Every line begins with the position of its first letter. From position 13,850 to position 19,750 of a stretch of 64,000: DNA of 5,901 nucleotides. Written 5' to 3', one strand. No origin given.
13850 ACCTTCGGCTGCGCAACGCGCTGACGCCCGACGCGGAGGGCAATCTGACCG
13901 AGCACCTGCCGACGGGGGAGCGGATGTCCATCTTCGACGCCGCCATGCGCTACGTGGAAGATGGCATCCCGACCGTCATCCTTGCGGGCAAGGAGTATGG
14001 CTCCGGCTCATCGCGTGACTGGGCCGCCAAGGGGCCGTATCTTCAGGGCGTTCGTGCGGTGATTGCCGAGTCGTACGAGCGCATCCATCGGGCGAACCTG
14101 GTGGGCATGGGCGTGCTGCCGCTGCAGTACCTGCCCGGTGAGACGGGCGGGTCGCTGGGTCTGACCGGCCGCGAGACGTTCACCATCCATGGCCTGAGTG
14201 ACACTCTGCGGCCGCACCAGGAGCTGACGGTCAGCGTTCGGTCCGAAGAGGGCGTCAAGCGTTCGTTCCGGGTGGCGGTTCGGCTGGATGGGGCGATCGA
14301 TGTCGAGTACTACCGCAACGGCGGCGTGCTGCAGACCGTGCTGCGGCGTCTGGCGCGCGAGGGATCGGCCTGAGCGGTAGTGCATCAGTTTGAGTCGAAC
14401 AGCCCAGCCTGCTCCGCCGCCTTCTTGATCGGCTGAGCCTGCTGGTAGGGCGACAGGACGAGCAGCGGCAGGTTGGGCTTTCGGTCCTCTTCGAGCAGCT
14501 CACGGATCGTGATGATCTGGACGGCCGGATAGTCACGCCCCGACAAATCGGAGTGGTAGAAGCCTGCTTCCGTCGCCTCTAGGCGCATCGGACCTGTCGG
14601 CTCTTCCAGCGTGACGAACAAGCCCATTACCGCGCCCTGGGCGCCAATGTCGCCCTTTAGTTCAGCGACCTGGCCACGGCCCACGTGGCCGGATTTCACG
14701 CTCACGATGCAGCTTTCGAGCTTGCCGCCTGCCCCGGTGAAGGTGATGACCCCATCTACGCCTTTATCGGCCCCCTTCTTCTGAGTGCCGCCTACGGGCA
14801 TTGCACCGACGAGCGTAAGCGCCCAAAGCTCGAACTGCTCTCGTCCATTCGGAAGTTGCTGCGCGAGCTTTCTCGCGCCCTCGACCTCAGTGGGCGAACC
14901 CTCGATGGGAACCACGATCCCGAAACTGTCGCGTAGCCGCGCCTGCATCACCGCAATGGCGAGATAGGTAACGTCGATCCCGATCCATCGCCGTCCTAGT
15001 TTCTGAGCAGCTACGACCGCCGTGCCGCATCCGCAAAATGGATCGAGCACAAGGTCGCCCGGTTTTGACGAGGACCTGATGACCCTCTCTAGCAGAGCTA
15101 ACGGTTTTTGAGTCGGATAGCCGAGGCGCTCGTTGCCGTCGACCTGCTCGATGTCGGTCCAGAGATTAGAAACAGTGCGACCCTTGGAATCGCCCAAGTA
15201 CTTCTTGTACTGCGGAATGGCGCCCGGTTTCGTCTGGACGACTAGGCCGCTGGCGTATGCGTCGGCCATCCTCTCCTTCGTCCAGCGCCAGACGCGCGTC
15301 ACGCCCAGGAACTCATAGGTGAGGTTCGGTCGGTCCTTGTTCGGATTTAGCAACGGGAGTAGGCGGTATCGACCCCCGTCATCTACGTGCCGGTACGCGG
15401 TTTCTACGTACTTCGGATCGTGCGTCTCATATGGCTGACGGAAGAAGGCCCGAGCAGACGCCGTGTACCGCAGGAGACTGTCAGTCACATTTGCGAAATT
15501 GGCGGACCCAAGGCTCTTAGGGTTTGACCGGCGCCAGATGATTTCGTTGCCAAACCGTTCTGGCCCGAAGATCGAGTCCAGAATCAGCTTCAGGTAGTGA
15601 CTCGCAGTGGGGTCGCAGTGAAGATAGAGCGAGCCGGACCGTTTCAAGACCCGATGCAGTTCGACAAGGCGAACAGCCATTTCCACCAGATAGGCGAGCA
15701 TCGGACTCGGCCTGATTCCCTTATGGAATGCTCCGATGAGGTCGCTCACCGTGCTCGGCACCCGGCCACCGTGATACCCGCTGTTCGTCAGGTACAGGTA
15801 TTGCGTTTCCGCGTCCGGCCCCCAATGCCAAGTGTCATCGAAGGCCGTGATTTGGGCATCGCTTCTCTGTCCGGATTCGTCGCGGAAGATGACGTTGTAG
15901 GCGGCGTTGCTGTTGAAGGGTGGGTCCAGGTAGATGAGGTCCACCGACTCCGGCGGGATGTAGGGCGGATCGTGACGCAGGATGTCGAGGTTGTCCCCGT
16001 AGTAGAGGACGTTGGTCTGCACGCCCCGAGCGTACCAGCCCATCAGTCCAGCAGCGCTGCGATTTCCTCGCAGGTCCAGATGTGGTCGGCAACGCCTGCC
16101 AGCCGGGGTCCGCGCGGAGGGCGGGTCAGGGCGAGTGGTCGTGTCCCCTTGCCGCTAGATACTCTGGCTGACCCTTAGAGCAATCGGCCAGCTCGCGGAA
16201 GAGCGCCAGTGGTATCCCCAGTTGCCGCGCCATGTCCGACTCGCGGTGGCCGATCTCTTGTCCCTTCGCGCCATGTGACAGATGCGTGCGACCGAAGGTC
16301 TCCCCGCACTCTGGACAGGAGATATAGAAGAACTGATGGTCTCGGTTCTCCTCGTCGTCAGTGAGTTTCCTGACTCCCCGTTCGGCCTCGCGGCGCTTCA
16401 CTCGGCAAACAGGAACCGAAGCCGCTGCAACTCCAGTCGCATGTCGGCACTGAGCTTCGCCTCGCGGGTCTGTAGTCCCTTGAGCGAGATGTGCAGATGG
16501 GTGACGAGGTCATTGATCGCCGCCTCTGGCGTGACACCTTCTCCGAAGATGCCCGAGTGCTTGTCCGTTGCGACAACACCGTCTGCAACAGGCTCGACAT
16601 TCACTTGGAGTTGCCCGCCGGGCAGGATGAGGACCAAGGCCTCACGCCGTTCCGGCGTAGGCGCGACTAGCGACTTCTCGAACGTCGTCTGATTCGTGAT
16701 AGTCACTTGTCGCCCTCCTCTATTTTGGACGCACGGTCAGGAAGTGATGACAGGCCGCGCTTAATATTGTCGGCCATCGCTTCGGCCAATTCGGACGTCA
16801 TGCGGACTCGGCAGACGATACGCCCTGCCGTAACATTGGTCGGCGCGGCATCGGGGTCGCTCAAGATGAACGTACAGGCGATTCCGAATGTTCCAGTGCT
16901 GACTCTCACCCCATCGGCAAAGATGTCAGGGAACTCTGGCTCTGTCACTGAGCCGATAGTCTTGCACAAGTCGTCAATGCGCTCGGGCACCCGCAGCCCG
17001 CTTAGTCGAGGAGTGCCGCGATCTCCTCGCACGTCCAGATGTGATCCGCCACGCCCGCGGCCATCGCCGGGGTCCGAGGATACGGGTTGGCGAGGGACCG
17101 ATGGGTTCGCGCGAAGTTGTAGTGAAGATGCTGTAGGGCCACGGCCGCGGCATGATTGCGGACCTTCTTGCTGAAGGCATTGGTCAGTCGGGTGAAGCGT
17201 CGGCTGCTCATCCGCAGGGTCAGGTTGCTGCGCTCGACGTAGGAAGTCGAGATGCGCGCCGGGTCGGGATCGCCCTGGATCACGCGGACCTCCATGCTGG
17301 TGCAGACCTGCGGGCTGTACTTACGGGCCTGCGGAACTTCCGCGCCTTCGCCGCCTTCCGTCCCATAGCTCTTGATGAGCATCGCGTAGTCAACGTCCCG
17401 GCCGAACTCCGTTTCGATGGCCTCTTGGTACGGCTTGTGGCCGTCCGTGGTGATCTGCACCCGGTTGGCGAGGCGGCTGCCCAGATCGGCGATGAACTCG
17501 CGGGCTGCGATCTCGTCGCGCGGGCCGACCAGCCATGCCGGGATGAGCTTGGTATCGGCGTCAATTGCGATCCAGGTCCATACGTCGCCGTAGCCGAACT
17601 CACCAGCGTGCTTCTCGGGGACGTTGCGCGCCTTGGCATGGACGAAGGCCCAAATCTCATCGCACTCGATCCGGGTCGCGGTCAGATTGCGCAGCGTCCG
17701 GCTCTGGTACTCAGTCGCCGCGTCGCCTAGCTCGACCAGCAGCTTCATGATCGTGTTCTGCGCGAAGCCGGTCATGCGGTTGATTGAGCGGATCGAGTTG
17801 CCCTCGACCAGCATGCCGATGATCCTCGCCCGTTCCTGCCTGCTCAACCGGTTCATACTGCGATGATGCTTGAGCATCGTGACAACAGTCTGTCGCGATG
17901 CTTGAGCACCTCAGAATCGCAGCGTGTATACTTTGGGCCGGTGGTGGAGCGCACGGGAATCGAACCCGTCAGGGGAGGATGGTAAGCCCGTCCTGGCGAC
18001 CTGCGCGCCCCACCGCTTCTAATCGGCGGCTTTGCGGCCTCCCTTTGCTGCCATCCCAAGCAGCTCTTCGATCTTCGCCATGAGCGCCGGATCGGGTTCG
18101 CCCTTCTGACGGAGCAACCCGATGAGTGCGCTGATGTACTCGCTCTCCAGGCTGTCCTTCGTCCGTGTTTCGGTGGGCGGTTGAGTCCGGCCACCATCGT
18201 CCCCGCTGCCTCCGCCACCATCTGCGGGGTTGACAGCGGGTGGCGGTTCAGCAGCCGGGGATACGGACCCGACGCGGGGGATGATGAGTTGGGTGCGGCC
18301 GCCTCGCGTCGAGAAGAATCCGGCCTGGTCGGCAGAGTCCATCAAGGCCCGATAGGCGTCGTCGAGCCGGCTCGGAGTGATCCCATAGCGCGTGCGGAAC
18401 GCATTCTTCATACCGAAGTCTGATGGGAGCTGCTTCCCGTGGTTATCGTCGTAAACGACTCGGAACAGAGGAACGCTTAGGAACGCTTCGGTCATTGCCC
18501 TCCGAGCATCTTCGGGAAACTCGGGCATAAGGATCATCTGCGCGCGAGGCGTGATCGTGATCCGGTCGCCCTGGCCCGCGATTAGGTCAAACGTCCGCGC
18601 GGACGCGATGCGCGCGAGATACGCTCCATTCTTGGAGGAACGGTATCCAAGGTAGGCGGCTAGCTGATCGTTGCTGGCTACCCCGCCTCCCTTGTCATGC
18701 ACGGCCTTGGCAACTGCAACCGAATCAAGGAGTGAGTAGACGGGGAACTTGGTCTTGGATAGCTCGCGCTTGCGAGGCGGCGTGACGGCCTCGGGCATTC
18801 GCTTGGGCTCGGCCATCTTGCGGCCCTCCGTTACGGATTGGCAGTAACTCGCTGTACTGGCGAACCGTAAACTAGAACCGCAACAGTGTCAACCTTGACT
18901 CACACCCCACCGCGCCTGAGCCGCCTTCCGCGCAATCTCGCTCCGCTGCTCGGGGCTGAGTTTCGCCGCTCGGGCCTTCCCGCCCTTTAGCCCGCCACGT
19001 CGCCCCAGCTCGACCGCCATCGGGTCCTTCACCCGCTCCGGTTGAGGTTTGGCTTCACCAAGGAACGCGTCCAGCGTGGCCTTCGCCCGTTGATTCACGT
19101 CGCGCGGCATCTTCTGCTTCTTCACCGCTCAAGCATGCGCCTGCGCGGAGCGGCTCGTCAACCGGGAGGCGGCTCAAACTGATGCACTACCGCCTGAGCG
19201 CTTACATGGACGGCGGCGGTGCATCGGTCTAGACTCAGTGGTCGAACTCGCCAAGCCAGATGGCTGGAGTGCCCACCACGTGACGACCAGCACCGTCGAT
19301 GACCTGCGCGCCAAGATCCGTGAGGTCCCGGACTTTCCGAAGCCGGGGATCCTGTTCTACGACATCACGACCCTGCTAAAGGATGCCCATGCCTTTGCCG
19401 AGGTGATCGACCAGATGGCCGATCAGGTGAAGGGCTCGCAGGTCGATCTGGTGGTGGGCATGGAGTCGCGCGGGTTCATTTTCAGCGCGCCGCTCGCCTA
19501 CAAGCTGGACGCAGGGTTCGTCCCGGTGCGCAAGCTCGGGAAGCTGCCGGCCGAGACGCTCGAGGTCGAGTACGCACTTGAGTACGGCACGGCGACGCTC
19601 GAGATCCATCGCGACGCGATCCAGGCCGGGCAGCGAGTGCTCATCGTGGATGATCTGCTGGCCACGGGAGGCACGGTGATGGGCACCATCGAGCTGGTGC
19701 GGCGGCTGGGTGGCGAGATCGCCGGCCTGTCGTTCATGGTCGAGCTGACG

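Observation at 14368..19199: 4.8-kb IS1-family cargo-carrying IS inserted exactly on the acnA stop codon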

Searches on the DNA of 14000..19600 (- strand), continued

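Call 61: search_with_rna_model(model_id=R1, sources=[window, L002, L004, L005, L007, L009, L010, L011, L012, L013, L014, L015, L016, L017, L018, L019, L020, L021, L022, L023, L024, L025, L026, L027, L028, L029, L030, L031, L032, L033, L034, L035, L036, L037, L038, L039, L040, L041, L042, L043, L044, L045, L046, L047, L048, L049, L050, L051, L052, L053, L054, L055, L056, L057, L058, L059, L060, L061, L062, L063, L064, L065, L066, L067, L068, L069, L070, L071, L072, L073, L074, L075, L076, L077, L078, L079, L080, L081, L082, L083, L084, L085, L086, L087, L088, L089, L090], max_evalue=1, make_alignment=true)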
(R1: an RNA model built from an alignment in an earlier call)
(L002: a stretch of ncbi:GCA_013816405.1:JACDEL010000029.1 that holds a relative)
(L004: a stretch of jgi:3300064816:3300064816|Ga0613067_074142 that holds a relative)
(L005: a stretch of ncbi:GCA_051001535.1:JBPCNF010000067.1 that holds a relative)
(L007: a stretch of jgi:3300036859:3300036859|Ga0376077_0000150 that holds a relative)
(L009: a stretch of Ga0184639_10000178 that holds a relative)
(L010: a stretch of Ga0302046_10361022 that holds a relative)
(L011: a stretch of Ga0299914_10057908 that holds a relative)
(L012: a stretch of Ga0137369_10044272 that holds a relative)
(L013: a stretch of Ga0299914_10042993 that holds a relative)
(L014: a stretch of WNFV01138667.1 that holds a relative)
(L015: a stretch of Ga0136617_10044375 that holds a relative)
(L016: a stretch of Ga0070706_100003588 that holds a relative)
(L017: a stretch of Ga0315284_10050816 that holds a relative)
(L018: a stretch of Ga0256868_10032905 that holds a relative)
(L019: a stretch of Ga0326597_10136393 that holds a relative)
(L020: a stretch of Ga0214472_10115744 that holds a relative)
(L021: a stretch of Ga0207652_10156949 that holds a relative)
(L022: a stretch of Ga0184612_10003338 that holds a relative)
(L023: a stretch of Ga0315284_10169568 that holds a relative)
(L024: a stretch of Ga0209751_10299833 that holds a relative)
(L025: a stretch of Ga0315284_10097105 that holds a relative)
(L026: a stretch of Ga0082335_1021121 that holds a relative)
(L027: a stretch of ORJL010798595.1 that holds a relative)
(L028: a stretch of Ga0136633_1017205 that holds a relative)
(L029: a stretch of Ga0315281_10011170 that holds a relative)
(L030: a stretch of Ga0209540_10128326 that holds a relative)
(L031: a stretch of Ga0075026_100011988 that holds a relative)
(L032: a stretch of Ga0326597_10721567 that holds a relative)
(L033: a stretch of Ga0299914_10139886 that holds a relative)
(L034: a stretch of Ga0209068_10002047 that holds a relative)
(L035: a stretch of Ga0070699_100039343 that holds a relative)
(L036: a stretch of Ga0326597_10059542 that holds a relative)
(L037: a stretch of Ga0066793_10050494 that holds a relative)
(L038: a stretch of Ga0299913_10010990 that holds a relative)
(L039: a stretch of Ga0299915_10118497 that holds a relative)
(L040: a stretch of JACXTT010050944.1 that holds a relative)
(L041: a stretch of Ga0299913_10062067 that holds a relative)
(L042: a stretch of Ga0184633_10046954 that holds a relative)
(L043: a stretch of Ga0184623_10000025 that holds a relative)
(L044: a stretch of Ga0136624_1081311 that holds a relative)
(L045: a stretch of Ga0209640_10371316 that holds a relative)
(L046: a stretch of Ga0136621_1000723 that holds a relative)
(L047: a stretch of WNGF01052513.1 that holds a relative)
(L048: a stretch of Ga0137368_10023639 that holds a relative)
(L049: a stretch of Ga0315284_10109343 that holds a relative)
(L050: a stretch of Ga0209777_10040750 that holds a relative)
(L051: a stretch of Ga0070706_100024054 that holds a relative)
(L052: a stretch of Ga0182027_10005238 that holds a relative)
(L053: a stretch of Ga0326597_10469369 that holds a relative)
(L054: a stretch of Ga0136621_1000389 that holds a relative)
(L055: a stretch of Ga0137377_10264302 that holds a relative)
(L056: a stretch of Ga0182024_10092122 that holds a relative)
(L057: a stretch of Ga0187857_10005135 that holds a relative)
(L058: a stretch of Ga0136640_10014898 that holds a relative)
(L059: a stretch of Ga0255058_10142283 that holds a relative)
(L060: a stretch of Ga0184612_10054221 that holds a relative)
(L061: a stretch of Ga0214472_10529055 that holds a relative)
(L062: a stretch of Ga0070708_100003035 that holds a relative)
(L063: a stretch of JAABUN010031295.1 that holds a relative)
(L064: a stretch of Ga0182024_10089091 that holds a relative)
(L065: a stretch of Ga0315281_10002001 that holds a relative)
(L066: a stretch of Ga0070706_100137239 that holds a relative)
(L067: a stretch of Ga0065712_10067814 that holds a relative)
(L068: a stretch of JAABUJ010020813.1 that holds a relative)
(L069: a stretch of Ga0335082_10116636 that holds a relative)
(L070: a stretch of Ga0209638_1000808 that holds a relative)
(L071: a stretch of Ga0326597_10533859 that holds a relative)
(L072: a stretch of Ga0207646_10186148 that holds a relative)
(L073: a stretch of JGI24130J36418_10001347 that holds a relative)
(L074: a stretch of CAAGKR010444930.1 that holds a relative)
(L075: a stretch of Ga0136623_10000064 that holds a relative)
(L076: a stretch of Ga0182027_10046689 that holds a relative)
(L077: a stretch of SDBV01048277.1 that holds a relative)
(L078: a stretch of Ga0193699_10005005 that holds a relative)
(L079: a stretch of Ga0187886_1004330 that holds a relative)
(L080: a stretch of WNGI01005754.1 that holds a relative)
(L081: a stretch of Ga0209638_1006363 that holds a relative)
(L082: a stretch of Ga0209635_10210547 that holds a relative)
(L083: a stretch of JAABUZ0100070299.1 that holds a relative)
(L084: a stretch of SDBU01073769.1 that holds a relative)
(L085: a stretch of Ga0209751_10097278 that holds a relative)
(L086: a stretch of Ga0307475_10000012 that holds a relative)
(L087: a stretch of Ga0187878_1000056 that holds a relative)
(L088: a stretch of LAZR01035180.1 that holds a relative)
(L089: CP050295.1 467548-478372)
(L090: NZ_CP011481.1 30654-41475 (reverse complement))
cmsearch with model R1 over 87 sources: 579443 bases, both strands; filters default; matches with E-value up to 1: 23.
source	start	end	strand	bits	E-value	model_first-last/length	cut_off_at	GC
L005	9845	9915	+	85.3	2.8e-15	1-71/71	no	0.68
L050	1151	1223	+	83.2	8e-15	1-71/71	no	0.67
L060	1111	1181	+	82.6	1.1e-14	1-71/71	no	0.75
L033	1050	1119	+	81.7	1.7e-14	1-71/71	no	0.71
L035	2498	2570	-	81.2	2.1e-14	1-71/71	no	0.67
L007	9846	9915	+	80.9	2.5e-14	1-71/71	no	0.71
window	17942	18011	-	75.6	3.5e-13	1-71/71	no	0.7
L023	1103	1175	+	49.1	1.7e-07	1-71/71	no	0.77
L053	1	48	+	44.7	1.4e-06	24-71/71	5'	0.58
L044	67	138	+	41.2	7.8e-06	1-71/71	no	0.69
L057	9222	9297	-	35.2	0.00015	1-71/71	no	0.62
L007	19603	19678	-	33.1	0.00043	1-71/71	no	0.59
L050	1061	1135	+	30.7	0.0014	1-71/71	no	0.68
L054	10759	10834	+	30.4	0.0016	1-71/71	no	0.68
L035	3601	3676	+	29.4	0.0027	1-71/71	no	0.59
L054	10560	10651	+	27.6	0.0067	1-71/71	no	0.59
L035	3742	3823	+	26.2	0.013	1-71/71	no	0.67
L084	2068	2141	+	24.9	0.025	1-71/71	no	0.55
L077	1637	1732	+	22.6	0.077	1-71/71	no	0.57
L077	4584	4622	-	19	0.46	33-71/71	5'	0.56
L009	6820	6895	+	19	0.46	1-71/71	no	0.66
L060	1107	1177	-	18.3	0.62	1-71/71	no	0.76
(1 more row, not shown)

Alignment A4: 23 matches aligned to the model, 168 columns, each read 5' to 3' on its own strand. Consensus structure (alignment columns), stored with it:
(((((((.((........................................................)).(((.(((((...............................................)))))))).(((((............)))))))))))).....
